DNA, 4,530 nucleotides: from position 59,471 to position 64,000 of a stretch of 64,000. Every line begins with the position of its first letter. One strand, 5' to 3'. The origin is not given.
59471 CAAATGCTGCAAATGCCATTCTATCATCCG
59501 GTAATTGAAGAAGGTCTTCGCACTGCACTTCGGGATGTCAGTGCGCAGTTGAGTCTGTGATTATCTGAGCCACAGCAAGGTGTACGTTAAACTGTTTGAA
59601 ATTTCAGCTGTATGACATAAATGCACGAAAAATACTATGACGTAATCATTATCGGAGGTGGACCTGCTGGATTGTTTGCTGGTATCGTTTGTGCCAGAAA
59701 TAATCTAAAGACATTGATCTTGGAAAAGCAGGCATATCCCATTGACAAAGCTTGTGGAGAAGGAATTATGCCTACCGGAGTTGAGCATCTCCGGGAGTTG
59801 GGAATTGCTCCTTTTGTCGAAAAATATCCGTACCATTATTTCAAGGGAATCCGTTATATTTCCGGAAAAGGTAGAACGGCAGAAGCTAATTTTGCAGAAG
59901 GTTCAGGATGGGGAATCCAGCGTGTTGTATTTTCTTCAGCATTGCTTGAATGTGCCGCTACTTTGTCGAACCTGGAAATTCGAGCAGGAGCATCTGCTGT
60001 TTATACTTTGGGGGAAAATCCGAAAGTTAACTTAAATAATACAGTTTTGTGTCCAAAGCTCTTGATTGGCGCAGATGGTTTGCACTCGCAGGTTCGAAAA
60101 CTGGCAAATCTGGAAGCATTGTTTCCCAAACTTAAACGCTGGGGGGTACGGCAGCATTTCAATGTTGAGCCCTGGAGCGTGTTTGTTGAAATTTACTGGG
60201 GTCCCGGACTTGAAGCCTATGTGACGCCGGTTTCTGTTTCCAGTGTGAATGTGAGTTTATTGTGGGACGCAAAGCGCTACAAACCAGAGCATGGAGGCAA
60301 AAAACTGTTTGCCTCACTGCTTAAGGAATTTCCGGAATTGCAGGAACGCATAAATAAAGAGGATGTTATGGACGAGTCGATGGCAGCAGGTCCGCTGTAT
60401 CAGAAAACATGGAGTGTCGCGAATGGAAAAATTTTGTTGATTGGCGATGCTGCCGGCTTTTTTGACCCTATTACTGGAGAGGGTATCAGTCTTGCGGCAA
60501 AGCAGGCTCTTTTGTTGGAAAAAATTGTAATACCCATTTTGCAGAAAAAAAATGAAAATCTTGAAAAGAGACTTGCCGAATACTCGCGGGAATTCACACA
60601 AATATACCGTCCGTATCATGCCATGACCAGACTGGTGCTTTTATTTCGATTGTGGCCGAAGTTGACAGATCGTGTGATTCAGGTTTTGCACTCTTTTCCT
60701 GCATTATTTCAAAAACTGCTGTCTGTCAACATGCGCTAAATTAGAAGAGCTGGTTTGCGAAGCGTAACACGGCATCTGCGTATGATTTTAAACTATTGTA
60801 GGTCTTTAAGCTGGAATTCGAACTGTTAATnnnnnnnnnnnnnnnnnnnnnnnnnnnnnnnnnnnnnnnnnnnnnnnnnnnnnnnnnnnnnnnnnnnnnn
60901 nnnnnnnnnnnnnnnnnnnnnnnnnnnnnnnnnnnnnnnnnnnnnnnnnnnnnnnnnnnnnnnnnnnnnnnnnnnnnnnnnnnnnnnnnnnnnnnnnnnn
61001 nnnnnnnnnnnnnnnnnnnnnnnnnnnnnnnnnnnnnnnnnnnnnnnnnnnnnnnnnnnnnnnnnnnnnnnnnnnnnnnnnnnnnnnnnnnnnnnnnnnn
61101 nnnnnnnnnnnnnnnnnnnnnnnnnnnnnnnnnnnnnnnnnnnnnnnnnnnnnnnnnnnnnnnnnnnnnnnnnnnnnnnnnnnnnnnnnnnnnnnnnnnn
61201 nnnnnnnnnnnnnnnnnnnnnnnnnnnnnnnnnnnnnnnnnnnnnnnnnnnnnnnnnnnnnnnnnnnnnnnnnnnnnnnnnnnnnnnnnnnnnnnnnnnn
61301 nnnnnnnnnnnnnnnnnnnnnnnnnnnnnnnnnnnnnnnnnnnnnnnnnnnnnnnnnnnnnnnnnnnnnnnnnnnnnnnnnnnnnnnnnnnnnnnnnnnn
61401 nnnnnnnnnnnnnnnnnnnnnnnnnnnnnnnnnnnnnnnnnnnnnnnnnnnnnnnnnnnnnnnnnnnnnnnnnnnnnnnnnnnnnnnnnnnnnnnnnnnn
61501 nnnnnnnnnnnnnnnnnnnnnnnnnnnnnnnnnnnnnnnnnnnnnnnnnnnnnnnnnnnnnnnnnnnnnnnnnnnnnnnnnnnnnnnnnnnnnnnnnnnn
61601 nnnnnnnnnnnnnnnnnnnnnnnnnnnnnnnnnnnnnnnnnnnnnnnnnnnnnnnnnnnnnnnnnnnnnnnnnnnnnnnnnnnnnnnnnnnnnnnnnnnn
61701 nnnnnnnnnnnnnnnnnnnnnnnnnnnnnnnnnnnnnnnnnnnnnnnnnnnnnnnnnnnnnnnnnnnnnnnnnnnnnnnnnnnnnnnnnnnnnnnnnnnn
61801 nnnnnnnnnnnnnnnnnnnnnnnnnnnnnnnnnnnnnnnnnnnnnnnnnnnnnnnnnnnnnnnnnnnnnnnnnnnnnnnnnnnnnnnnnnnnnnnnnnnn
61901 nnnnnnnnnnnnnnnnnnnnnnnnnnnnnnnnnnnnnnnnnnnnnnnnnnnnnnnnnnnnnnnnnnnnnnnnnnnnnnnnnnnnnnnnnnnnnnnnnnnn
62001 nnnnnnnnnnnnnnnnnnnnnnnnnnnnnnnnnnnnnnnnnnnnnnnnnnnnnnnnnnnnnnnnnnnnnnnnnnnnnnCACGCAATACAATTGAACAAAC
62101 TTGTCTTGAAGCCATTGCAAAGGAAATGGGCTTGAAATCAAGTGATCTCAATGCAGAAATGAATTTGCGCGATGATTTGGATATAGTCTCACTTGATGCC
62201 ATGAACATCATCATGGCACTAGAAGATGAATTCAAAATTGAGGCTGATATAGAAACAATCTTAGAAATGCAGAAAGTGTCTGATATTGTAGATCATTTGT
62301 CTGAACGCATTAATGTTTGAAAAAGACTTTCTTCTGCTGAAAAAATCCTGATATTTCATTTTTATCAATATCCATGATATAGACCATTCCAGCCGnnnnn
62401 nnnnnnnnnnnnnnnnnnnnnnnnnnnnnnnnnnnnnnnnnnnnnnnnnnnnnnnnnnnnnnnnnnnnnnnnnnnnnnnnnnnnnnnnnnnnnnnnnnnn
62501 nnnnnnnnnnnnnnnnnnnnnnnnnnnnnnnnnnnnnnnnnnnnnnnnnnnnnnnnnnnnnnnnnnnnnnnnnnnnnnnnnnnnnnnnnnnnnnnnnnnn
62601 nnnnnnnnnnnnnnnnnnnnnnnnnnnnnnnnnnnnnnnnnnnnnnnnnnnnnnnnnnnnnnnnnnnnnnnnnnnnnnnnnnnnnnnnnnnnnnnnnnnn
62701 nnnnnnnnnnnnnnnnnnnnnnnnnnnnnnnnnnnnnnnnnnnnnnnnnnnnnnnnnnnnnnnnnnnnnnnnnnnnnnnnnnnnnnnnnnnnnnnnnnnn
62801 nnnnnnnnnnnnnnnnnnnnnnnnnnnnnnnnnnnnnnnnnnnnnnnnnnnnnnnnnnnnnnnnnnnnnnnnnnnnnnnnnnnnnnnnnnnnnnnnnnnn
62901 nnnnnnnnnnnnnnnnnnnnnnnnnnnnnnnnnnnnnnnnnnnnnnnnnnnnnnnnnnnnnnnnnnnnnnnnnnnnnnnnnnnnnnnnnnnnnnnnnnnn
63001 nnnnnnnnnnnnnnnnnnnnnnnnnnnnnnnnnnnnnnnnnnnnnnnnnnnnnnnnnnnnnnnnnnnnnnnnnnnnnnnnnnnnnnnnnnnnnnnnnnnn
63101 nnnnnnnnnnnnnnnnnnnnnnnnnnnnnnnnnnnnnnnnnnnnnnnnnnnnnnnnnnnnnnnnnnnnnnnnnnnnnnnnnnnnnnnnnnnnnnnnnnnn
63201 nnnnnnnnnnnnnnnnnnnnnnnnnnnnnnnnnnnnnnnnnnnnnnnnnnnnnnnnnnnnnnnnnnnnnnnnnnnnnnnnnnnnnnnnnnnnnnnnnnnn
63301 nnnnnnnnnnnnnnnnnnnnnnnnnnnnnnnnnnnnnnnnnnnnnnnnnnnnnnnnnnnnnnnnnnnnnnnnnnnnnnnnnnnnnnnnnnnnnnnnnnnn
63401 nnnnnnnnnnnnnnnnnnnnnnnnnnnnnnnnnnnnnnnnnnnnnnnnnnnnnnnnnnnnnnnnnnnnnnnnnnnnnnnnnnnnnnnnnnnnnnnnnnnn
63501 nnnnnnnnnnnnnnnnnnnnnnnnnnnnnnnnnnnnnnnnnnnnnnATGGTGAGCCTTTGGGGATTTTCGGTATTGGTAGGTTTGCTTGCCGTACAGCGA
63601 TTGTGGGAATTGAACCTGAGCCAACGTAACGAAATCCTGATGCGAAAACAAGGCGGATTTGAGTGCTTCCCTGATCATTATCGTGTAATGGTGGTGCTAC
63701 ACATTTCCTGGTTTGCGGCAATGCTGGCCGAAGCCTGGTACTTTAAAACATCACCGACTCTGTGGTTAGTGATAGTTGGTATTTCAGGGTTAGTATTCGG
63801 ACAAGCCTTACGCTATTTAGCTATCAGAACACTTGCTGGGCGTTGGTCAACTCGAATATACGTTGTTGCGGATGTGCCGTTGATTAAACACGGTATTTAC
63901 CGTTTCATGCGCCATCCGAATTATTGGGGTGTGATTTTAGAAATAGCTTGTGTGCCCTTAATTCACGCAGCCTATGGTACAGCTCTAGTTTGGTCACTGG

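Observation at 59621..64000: Type III PKS cluster with its own ketosynthase and ACP plus tailoring genes (candidate phenolic-lipid pathway)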

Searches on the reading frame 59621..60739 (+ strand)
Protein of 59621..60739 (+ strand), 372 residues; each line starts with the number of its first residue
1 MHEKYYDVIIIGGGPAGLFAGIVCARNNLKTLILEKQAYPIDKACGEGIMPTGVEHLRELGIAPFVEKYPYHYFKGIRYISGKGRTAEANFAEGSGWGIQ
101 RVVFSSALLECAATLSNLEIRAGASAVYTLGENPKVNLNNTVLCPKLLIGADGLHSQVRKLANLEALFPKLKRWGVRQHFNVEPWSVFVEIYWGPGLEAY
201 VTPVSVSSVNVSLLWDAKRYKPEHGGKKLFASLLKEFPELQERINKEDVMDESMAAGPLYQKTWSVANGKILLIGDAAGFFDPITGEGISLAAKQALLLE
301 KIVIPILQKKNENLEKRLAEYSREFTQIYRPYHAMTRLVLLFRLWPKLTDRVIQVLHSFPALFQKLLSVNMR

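Call 4: search_protein_families(library=pfam, proteins=[window:59621-60739:+])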
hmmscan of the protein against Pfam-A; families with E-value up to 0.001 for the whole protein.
window:59621-60739:+ (372 aa): 9 families
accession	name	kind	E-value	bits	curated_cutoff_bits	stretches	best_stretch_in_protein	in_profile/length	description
PF01494.25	FAD_binding_3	-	1.3e-18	67.8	22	1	6-326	2-339/349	FAD binding domain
PF04820.20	Trp_halogenase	-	9.7e-08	31.7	21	1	7-111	1-111/458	Tryptophan halogenase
PF00890.30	FAD_binding_2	-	1.2e-06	28.5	20.4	1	7-39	1-33/414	FAD binding domain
PF03486.20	HI0933_like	-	1.9e-06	27.9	50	1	7-44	2-39/244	HI0933-like protein Rossmann domain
PF12831.13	FAD_oxidored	-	2.2e-06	27.7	27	1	7-38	1-32/416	FAD dependent oxidoreductase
PF13738.12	Pyr_redox_3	-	1.9e-05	24.5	30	1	9-38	1-31/305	Pyridine nucleotide-disulphide oxidoreductase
PF01946.23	Thi4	-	2.6e-05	24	26.2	1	6-38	18-51/235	Thi4 family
PF13450.12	NAD_binding_8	-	0.0002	22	21.9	1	10-39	1-30/68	NAD(P)-binding Rossmann-like domain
PF07992.20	Pyr_redox_2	-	0.0004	20.3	26.1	1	6-38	1-34/291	Pyridine nucleotide-disulphide oxidoreductase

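Call 6: search_protein_families(library=ncbifam, proteins=[window:59621-60739:+])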
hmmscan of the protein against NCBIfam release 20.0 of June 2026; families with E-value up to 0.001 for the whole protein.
window:59621-60739:+ (372 aa): 68 families (the best 25 are shown)
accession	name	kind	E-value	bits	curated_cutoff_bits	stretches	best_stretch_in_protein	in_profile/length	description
TIGR02032.1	GG-red-SF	subfamily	8.5e-32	111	158.8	1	6-295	1-289/297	geranylgeranyl reductase family protein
TIGR01988.1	Ubi-OHases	subfamily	2.4e-19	69.5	224.65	1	7-335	1-345/387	ubiquinone biosynthesis hydroxylase, UbiH/UbiF/VisC/COQ6 family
NF005313.0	PRK06847.1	subfamily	2.2e-18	66.4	372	1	6-322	5-330/375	hypothetical protein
NF005691.0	PRK07494.1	equivalog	2.7e-16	59.1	459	1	2-165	5-177/404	UbiH/UbiF family hydroxylase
TIGR02023.1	BchP-ChlP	subfamily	1.4e-15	57.2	343.3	2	263-335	258-331/388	geranylgeranyl diphosphate reductase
NF045655.1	MkRedMenJ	equivalog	1.9e-15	56.7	700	1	6-92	5-88/406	menaquinone reductase MenJ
NF004834.1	PRK06185.1-3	subfamily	2.2e-15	56.4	500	1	6-91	8-93/420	FAD-dependent oxidoreductase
NF049967.1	QhpG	equivalog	4.4e-15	55.5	240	1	8-312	1-295/423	flavin-dependent monooxygenase QhpG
NF004835.0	PRK06185.1-4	equivalog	1.4e-14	53.7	601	1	6-70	11-75/411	FAD-dependent oxidoreductase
NF008519.0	PRK11445.1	equivalog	1.6e-13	50.7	303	1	141-317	144-314/355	FAD-binding protein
NF041080.1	DGGGPL_reductase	equivalog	3.1e-13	49.4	580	1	6-122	2-114/447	digeranylgeranylglycerophospholipid reductase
NF004833.1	PRK06185.1-1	subfamily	4.9e-13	48.6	488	1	8-85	5-82/403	FAD-dependent oxidoreductase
NF005788.0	PRK07608.1-3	equivalog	1.1e-12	47.5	478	1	5-323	2-333/388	UbiH/UbiF family hydroxylase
NF033113.0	halo_ClmS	equivalog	3.7e-12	45.5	900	2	223-335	241-352/570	chloramphenicol-biosynthetic FADH2-dependent halogenase CmlS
NF006593.0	PRK09126.1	equivalog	3.9e-12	45.8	420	1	5-166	4-178/393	5-demethoxyubiquinol-8 5-hydroxylase UbiM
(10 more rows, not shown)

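Call 63: search_solved_structures(query=window:59621-60739:+, max_evalue=0.001, show_alignments=1)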
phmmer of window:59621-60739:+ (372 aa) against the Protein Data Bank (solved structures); distinct sequences matched with E-value up to 0.001: 76 (the best 60 are shown).
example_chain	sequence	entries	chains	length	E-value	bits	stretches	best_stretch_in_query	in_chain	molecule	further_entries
3nix_A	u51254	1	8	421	2.1e-14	56.6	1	4-331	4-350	Flavoprotein/dehydrogenase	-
7fco_A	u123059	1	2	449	4.9e-13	52.1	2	202-334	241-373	ChlB4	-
5bul_A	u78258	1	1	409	2.1e-12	50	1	5-303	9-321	flavin-dependent halogenase triple mutant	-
5bva_A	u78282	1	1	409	5.8e-12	48.5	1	5-303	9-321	flavin-dependent halogenase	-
5buk_A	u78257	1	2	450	2.6e-11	46.4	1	185-321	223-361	FADH2-dependent halogenase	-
3oz2_A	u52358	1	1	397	4.5e-11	45.6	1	5-325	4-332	Digeranylgeranylglycerophospholipid reductase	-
5dbj_E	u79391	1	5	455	1.7e-10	43.7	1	3-74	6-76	FADH2-dependent halogenase PltA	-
3i3l_A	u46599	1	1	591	4.3e-10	42.4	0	203-336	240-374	Alkylhalidase CmlS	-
8zop_A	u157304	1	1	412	7.5e-10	41.6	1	2-115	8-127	Halogenase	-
7vwp_D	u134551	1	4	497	1e-09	41.2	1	7-165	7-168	FlsO1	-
3e1t_A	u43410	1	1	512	1.3e-09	40.9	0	4-66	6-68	Halogenase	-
5kow_A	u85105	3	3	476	1.5e-08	37.3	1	6-165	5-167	Pentachlorophenol 4-monooxygenase | Putative rifampin monooxygenase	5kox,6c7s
5vqb_A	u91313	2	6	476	5.1e-08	35.6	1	6-164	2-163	Rifampin monooxygenase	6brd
4n9x_A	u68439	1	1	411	5.4e-08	35.5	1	5-296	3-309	Putative monooxygenase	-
6bza_A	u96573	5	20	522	6.2e-08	35.3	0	2-55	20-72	Halogenase PltM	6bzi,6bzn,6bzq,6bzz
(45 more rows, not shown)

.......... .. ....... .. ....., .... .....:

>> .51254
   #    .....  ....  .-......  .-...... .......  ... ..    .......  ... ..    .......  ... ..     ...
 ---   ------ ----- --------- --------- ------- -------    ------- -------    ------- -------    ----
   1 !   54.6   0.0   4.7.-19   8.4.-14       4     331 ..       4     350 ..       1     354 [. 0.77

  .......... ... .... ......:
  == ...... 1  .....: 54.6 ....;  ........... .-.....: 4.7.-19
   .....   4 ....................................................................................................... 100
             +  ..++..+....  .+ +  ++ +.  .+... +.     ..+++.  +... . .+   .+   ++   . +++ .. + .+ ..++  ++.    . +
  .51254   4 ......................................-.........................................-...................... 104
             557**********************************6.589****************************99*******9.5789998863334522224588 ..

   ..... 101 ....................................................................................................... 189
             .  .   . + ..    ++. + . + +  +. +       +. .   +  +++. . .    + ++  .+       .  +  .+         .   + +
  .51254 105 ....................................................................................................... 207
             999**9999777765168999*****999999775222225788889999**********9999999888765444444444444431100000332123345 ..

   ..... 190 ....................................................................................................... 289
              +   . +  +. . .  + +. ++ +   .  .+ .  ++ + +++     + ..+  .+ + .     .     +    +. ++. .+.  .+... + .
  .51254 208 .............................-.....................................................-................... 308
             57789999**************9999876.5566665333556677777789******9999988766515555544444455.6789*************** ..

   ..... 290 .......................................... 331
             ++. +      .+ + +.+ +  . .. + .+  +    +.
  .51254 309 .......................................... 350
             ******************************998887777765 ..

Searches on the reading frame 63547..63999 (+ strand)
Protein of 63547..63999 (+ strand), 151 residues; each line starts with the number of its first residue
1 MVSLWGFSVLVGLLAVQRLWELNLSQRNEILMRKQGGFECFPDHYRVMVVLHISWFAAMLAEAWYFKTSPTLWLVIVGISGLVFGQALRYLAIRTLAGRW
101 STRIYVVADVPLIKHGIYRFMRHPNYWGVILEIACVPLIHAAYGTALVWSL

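Call 4: search_protein_families(library=pfam, proteins=[window:63547-63999:+])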
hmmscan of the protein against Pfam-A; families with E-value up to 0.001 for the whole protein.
window:63547-63999:+ (151 aa): 2 families
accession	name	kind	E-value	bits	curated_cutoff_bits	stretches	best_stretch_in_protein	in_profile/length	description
PF04140.19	ICMT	-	2.9e-19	69.7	24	1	82-150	5-74/95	Isoprenylcysteine carboxyl methyltransferase (ICMT) family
PF04191.18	PEMT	-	8e-06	26.7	25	1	75-143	3-73/105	Phospholipid methyltransferase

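Call 6: search_protein_families(library=ncbifam, proteins=[window:63547-63999:+])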
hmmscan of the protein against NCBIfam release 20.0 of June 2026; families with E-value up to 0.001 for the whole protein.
window:63547-63999:+ (151 aa): 1 family
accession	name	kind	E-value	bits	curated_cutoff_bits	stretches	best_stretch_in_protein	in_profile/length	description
NF040696.1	isopcys_mtase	equivalog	6.5e-06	26.1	160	1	48-132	50-132/190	protein-S-isoprenylcysteine O-methyltransferase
